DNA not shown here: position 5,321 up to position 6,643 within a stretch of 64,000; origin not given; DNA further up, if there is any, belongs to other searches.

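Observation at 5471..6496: Orphan single-polypeptide HTH + GHKL ATPase + STAS-like protein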

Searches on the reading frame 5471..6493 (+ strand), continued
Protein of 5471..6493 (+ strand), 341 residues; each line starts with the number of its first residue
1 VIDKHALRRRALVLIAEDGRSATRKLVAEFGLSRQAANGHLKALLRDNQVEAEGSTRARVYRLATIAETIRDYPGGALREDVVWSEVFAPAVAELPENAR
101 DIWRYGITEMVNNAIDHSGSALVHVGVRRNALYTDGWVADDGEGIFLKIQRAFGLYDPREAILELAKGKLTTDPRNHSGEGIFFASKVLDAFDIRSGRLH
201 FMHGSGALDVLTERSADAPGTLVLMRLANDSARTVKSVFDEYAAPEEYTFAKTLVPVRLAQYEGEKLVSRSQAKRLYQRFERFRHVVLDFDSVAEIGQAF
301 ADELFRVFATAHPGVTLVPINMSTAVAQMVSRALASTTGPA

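Call 38: search_protein_families(library=padloc, alignment_id=A2, max_evalue=1e-10)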
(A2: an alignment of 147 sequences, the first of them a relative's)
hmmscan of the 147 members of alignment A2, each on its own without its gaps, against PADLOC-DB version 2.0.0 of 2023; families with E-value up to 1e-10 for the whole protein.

A. member 1, L013:4739-7579:+ (947 aa): 0 families

B. families by the number of members that match (of 147 scanned): 145 families (the first 25 are shown)
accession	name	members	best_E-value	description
PDLC00660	HmaB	3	0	DNA-adenine methylase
PDLC00661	HmaB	3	0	DNA-adenine methylase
PDLC00662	HmaC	3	0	AAA+ ATPase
PDLC02192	DUF499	3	1.2e-39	-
PDLC03044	REase_I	2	0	Type I restriction enzyme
PDLC03041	REase_I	2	9e-89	Type I restriction enzyme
PDLC03040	REase_I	2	1.5e-77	Type I restriction enzyme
PDLC03048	REase_I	2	1.3e-64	Type I restriction enzyme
PDLC03963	SoFic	2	1.5e-38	-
PDLC03233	MTase_II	2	4e-34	Type II methyltransferase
PDLC03046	REase_I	2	2.5e-28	Type I restriction enzyme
PDLC03352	MTase_II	2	3.4e-28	Type II methyltransferase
PDLC03045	REase_I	2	1.7e-23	Type I restriction enzyme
PDLC02189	DUF1156_MTase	2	2.8e-23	-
PDLC04965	PDC-S23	1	5.8e-136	-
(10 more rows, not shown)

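Call 39: find_encoding_contigs(protein=P0003, flank=8000, max_places=3)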
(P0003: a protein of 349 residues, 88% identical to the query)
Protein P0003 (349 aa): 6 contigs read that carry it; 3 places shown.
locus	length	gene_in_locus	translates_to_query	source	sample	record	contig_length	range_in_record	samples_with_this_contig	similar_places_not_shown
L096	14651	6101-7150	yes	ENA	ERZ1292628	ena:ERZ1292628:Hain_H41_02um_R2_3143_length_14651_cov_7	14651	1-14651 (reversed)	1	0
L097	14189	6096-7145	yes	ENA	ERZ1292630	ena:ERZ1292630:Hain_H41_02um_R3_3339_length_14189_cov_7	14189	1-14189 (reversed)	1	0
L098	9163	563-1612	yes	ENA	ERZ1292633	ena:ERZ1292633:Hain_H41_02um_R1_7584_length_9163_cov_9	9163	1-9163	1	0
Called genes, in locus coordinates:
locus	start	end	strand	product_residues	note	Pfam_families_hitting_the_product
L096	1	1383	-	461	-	?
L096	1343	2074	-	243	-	-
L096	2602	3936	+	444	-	PF00211:Guanylate_cyc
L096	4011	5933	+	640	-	PF00005:ABC_tran, PF02463:SMC_N (faint), PF13175:AAA_15 (faint), PF13191:AAA_16 (faint), PF13555:AAA_29 (faint), PF12848:ABC_tran_Xtn, PF00005:ABC_tran, PF16326:ABC_tran_CTD, +1 more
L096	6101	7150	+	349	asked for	PF14213:DUF4325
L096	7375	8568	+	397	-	PF13173:AAA_14, PF13635:DUF4143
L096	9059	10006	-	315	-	PF00795:CN_hydrolase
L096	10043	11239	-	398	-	-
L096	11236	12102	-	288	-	PF17827:PrmC_N (weak), PF01170:UPF0020 (weak), PF05175:MTS, PF06325:PrmA (weak), PF08241:Methyltransf_11 (faint), PF08242:Methyltransf_12 (weak), PF13649:Methyltransf_25, PF13847:Methyltransf_31 (weak)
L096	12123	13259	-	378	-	PF01546:Peptidase_M20, PF07687:M20_dimer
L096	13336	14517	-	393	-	PF00437:T2SSE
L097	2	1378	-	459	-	?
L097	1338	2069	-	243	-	-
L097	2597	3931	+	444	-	PF00211:Guanylate_cyc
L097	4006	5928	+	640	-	PF00005:ABC_tran, PF02463:SMC_N (faint), PF13175:AAA_15 (faint), PF13191:AAA_16 (faint), PF13555:AAA_29 (faint), PF12848:ABC_tran_Xtn, PF00005:ABC_tran, PF16326:ABC_tran_CTD, +1 more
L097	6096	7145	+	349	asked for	PF14213:DUF4325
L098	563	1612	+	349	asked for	PF14213:DUF4325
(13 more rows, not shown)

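Call 40: find_encoding_contigs(protein=P0016, flank=8000, max_places=2)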
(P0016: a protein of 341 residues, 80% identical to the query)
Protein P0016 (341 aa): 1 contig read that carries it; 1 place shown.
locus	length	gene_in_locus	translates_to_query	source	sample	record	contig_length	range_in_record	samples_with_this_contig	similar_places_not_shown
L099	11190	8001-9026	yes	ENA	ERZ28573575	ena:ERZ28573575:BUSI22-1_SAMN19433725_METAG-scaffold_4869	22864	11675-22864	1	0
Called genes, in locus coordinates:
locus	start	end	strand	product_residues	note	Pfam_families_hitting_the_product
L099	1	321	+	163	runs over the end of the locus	-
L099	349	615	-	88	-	PF04362:Iron_traffic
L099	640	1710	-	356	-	PF00730:HhH-GPD, PF00633:HHH (weak), PF14815:NUDIX_4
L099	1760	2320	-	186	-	PF10604:Polyketide_cyc2, PF03364:Polyketide_cyc (weak)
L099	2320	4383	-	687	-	PF05170:AsmA, PF05359:DUF748, PF13116:YhdP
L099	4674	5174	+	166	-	PF10116:Host_attach, PF18854:baeRF_family10 (weak), PF18856:baeRF_family12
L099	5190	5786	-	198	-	PF04893:Yip1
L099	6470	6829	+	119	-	PF20432:Xre-like-HTH (weak), PF09722:Xre_MbcA_ParS_C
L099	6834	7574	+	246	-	PF08808:RES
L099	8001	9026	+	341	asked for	PF14213:DUF4325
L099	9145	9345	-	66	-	PF14070:YjfB_motility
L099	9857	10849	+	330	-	PF07589:PEP_exosort_dom (weak)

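Call 41: find_encoding_contigs(protein=P0049, flank=8000, max_places=2)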
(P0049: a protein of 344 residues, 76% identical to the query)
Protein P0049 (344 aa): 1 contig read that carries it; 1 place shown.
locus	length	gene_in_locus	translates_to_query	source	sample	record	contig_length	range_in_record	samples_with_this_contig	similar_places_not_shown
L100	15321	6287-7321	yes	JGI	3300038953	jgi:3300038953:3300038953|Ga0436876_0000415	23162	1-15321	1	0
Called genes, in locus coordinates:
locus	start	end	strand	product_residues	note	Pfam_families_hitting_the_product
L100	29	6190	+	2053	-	PF13699:eCIS_core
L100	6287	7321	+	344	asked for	PF14213:DUF4325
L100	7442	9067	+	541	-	PF13699:eCIS_core, PF21724:DUF6861 (faint)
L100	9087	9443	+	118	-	-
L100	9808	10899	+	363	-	PF14072:DndB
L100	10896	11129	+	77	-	PF09954:DUF2188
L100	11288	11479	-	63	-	-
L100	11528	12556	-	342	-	PF01118:Semialdhyde_dh, PF22698:Semialdhyde_dhC_1, PF02774:Semialdhyde_dhC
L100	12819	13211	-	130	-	PF00380:Ribosomal_S9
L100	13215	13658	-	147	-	PF00572:Ribosomal_L13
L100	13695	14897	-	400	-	PF08447:PAS_3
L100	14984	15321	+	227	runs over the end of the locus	PF00578:AhpC-TSA, PF08534:Redoxin, PF00085:Thioredoxin (faint), PF13098:Thioredoxin_2 (weak)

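Call 67: search_dna_similar(query=window:5471-6493:+, collection=plasmids, mode=protein, max_rows=25)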
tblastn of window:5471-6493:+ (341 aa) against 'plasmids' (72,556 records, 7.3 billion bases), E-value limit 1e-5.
No match.

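Call 68: search_dna_similar(query=window:5471-6493:+, collection=phages, mode=protein, max_rows=15)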
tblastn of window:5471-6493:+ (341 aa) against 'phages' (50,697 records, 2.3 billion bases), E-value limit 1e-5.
No match.

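Call 91: search_protein_families(library=pfam, proteins=[L021:7475-8746:+, L024:11096-12424:+, L031:1229-3331:+, L036:3356-3961:+, L039:6826-8076:+, L040:11227-12225:+, L060:5641-6543:+, L064:11047-11787:+, L069:10993-11691:+, L071:8055-9734:+], max_evalue=0.0001)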
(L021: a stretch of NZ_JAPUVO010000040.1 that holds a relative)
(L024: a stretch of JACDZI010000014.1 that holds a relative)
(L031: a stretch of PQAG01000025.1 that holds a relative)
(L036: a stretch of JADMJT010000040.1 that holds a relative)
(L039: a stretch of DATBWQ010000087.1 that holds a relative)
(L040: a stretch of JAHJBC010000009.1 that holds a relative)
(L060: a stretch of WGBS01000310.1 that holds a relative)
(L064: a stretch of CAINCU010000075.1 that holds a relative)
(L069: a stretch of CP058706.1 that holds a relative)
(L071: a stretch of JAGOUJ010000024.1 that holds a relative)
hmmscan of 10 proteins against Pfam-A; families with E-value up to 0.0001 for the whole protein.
L021:7475-8746:+ (424 aa): 0 families

L024:11096-12424:+ (443 aa): 7 families
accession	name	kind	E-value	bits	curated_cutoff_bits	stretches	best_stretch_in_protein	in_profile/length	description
PF07992.20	Pyr_redox_2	-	3.5e-11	43.5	26.1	1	25-102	3-78/291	Pyridine nucleotide-disulphide oxidoreductase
PF12831.13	FAD_oxidored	-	6.5e-10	39.3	27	1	25-62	2-39/416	FAD dependent oxidoreductase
PF00890.30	FAD_binding_2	-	2e-09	37.6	20.4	1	25-61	2-38/414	FAD binding domain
PF01266.30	DAO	-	2.2e-07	31.2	27.9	1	25-62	2-39/353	FAD dependent oxidoreductase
PF13450.12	NAD_binding_8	-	6.4e-07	30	21.9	1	27-62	1-36/68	NAD(P)-binding Rossmann-like domain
PF01134.28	GIDA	-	7.8e-06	25.6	22.1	1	25-57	2-35/391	Glucose inhibited division protein A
PF03486.20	HI0933_like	-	8.5e-05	22.5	50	0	24-58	2-36/244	HI0933-like protein Rossmann domain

L031:1229-3331:+ (701 aa): 4 families
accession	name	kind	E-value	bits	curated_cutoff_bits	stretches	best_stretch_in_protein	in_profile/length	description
PF18766.7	SWI2_SNF2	-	4.4e-68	229.7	26.7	1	276-510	2-218/221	SWI2/SNF2 ATPase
PF04313.20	HSDR_N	-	1.2e-38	133.4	25.1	1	13-206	8-197/198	Type I restriction enzyme R protein N terminus (HSDR_N)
PF22679.2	T1R_D3-like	-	3.6e-33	115.6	27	1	554-701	3-151/158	Type I restriction enzyme subunit R domain 3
PF04851.21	ResIII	-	2.3e-16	60.6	22.5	1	276-445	8-162/164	Type III restriction enzyme, res subunit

L036:3356-3961:+ (202 aa): 2 families
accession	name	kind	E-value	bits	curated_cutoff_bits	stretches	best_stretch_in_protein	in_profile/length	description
PF01272.25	GreA_GreB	-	4.1e-27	94.4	26.9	1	122-197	1-77/77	Transcription elongation factor, GreA/GreB, C-term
PF03449.20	GreA_GreB_N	-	4.3e-22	78.5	24.5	1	46-116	1-71/71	Transcription elongation factor, N-terminal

L039:6826-8076:+ (417 aa): 1 family
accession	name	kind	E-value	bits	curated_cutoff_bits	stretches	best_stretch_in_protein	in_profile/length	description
PF02661.23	Fic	-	1.3e-16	61.7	24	1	115-225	2-93/93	Fic/DOC family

L040:11227-12225:+ (333 aa): 2 families
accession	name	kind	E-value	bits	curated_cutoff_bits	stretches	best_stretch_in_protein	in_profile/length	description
PF13310.11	Virulence_RhuM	-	5e-24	85.4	33.7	1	67-136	1-73/252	Virulence protein RhuM family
PF02661.23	Fic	-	9.2e-13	49.3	24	1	205-282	10-93/93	Fic/DOC family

L060:5641-6543:+ (301 aa): 0 families

L064:11047-11787:+ (247 aa): 0 families

L069:10993-11691:+ (233 aa): 1 family
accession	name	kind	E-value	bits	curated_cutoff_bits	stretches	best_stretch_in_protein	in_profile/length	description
PF00497.25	SBP_bac_3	-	1.1e-24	87.2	26.4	1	4-219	1-124/132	Bacterial extracellular solute-binding proteins, family 3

L071:8055-9734:+ (560 aa): 2 families
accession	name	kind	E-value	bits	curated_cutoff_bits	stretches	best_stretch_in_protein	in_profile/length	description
PF00501.34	AMP-binding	-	3.6e-90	303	29.9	1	29-429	1-384/384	AMP-binding enzyme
PF13193.12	AMP-binding_C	-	1.4e-12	48.7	24.5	1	479-552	1-76/76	AMP-binding enzyme C-terminal domain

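Call 92: search_protein_families(library=padloc, proteins=[L021:7475-8746:+, L024:11096-12424:+, L031:1229-3331:+, L036:3356-3961:+, L039:6826-8076:+, L040:11227-12225:+, L060:5641-6543:+, L064:11047-11787:+, L069:10993-11691:+, L071:8055-9734:+], max_evalue=1e-8)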
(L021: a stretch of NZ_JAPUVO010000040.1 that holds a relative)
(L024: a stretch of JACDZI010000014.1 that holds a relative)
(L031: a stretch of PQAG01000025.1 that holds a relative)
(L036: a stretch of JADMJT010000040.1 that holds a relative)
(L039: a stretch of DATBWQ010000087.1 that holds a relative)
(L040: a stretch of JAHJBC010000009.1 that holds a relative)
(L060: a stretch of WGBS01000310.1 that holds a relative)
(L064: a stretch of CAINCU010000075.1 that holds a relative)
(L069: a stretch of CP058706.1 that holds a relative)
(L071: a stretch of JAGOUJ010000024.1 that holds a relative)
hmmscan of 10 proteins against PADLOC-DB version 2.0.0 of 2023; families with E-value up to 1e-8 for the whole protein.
L021:7475-8746:+ (424 aa): 0 families

L024:11096-12424:+ (443 aa): 0 families

L031:1229-3331:+ (701 aa): 6 families
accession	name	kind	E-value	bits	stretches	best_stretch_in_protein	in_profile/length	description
PDLC03044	REase_I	-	0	1027.9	1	5-701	3-681/1034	Type I restriction enzyme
PDLC03041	REase_I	-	9e-89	296.8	2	242-701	281-725/1099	Type I restriction enzyme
PDLC03040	REase_I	-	1.6e-71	239.4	1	67-693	65-667/1029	Type I restriction enzyme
PDLC03048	REase_I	-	3.8e-58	195.4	1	283-701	262-661/976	Type I restriction enzyme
PDLC03046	REase_I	-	3.2e-25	86.2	1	642-694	665-717/1025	Type I restriction enzyme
PDLC03045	REase_I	-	1.7e-23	80.6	1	284-693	279-669/995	Type I restriction enzyme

L036:3356-3961:+ (202 aa): 0 families

L039:6826-8076:+ (417 aa): 3 families
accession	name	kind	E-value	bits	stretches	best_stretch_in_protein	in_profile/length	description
PDLC03963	SoFic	-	6.2e-24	83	1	42-375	48-337/361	-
PDLC04966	PDC-S24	-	1.9e-10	38.2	1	159-257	270-370/497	-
PDLC04839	PDC-S04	-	4.9e-10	37.4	1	152-249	80-180/205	-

L040:11227-12225:+ (333 aa): 35 families (the best 25 are shown)
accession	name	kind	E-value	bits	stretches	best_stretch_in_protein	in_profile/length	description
PDLC04965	PDC-S23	-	5.8e-136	451.2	1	8-330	4-325/327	-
PDLC04963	PDC-S23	-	1.6e-122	406.9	1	11-330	4-309/312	-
PDLC04964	PDC-S23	-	1.3e-118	394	1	9-331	4-330/331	-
PDLC04854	PDC-S05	-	1.1e-70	235.6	1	9-208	4-202/212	-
PDLC04874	PDC-S05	-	1.3e-59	198.5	1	9-144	6-136/165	-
PDLC04858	PDC-S05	-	1.6e-57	191.1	1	8-136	4-132/138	-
PDLC04848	PDC-S05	-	5.7e-57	191.5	2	12-186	6-179/291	-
PDLC04872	PDC-S05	-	1.3e-55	185.4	1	8-144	4-143/152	-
PDLC04843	PDC-S05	-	6.5e-55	184.6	1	8-132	5-129/330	-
PDLC04879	PDC-S05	-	8.8e-52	174.3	1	8-149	4-145/285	-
PDLC04876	PDC-S05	-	2.7e-51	171.8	1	4-144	4-146/174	-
PDLC04870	PDC-S05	-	3e-50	168.6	1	1-134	1-134/214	-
PDLC04851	PDC-S05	-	2.8e-49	166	1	5-144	6-152/342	-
PDLC04853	PDC-S05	-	4e-49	165.6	1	7-138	4-140/336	-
PDLC04852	PDC-S05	-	2.1e-48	163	1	4-144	6-152/346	-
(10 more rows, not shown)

L060:5641-6543:+ (301 aa): 0 families

L064:11047-11787:+ (247 aa): 0 families

L069:10993-11691:+ (233 aa): 0 families

L071:8055-9734:+ (560 aa): 0 families

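Call 95: search_protein_families(library=pfam, alignment_id=A6, max_evalue=0.00001)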
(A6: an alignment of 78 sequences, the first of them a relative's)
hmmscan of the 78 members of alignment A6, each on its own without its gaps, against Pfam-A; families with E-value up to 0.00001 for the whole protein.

A. member 1, L031:1229-3331:+ (701 aa): 4 families
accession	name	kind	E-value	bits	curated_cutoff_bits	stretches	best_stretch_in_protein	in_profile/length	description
PF18766.7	SWI2_SNF2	-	4.4e-68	229.7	26.7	1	276-510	2-218/221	SWI2/SNF2 ATPase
PF04313.20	HSDR_N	-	1.2e-38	133.4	25.1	1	13-206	8-197/198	Type I restriction enzyme R protein N terminus (HSDR_N)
PF22679.2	T1R_D3-like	-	3.6e-33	115.6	27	1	554-701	3-151/158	Type I restriction enzyme subunit R domain 3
PF04851.21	ResIII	-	2.3e-16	60.6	22.5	1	276-445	8-162/164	Type III restriction enzyme, res subunit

B. families by the number of members that match (of 78 scanned): 83 families (the first 25 are shown)
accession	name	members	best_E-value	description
PF04851.21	ResIII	4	1.7e-18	Type III restriction enzyme, res subunit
PF18766.7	SWI2_SNF2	3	1.1e-71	SWI2/SNF2 ATPase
PF13310.11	Virulence_RhuM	3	2.9e-66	Virulence protein RhuM family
PF04313.20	HSDR_N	3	6.1e-40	Type I restriction enzyme R protein N terminus (HSDR_N)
PF22679.2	T1R_D3-like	3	6.6e-37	Type I restriction enzyme subunit R domain 3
PF02661.23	Fic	3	6.1e-21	Fic/DOC family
PF02384.22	N6_Mtase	2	3.6e-98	N-6 DNA Methylase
PF01863.23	YgjP-like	2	6e-60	YgjP-like, metallopeptidase domain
PF00361.26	Proton_antipo_M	2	1.2e-52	NADH:quinone oxidoreductase/Mrp antiporter, TM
PF02518.31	HATPase_c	2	1.8e-23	Histidine kinase-, DNA gyrase B-, and HSP90-like ATPase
PF02321.23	OEP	2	2.7e-22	Outer membrane efflux protein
PF00873.25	ACR_tran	1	1.6e-251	AcrB/AcrD/AcrF family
PF00709.27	Adenylsucc_synt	1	2.2e-184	Adenylosuccinate synthetase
PF00171.27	Aldedh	1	8.3e-156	Aldehyde dehydrogenase family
PF13393.11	tRNA-synt_His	1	1.2e-122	Histidyl-tRNA synthetase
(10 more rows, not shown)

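Call 104: fold_search(model_id=the predicted structure, library=viral)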
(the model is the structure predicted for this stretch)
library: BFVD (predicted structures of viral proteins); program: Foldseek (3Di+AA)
matches with E <= 10: 1021; with E <= 0.001: 2
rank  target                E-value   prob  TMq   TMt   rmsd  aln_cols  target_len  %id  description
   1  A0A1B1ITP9            2.3e-04  1.00  0.24  0.21   9.8       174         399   17  (no name in the UniProt tables at hand)
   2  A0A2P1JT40            5.7e-04  1.00  0.28  0.48  11.2       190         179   14  Histidine kinase/HSP90-like ATPase domain-containing protein [Streptomyces phage Nesbitt]
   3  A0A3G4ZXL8            1.3e-02  0.66  0.24  0.13  19.0       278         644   10  histidine kinase [Edafosvirus sp.]
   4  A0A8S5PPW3            2.5e-02  0.82  0.23  0.17  10.7       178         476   12  DNA topoisomerase (ATP-hydrolyzing) [Myoviridae sp. ctwwN25]
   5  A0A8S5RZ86            2.8e-02  0.99  0.16  0.52   5.9        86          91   20  DUF4325 domain-containing protein [Myoviridae sp. ctNQV2]
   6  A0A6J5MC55            2.9e-02  1.00  0.18  0.82   2.3        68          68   25  Uncharacterized protein [uncultured Caudovirales phage]
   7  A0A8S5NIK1            5.3e-02  1.00  0.17  0.43   3.2        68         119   15  DUF3489 domain-containing protein [Siphoviridae sp. ctrKX6]
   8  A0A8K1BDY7            5.3e-02  0.99  0.15  0.56   2.7        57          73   19  (no name in the UniProt tables at hand)
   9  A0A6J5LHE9            5.3e-02  0.98  0.16  0.50   9.6        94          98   12  Transcription regulator LuxR, C-terminal [uncultured Caudovirales phage]
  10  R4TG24                5.7e-02  0.13  0.16  0.12  23.3       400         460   13  ATPase dynein-related AAA domain-containing protein [Haloarcula hispanica tailed virus 2]
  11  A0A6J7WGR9            6.0e-02  1.00  0.17  0.45   2.2        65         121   20  Uncharacterized protein [uncultured Caudovirales phage]
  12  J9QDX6                6.0e-02  1.00  0.17  0.53   3.0        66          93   12  Regulatory protein [Clostridium phage phiMMP02]
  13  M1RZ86                6.8e-02  1.00  0.15  0.39   2.4        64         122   23  (no name in the UniProt tables at hand)
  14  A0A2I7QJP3            6.8e-02  1.00  0.15  0.68   2.8        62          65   21  (no name in the UniProt tables at hand)
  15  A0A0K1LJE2            6.8e-02  0.99  0.15  0.34   2.5        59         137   27  (no name in the UniProt tables at hand)
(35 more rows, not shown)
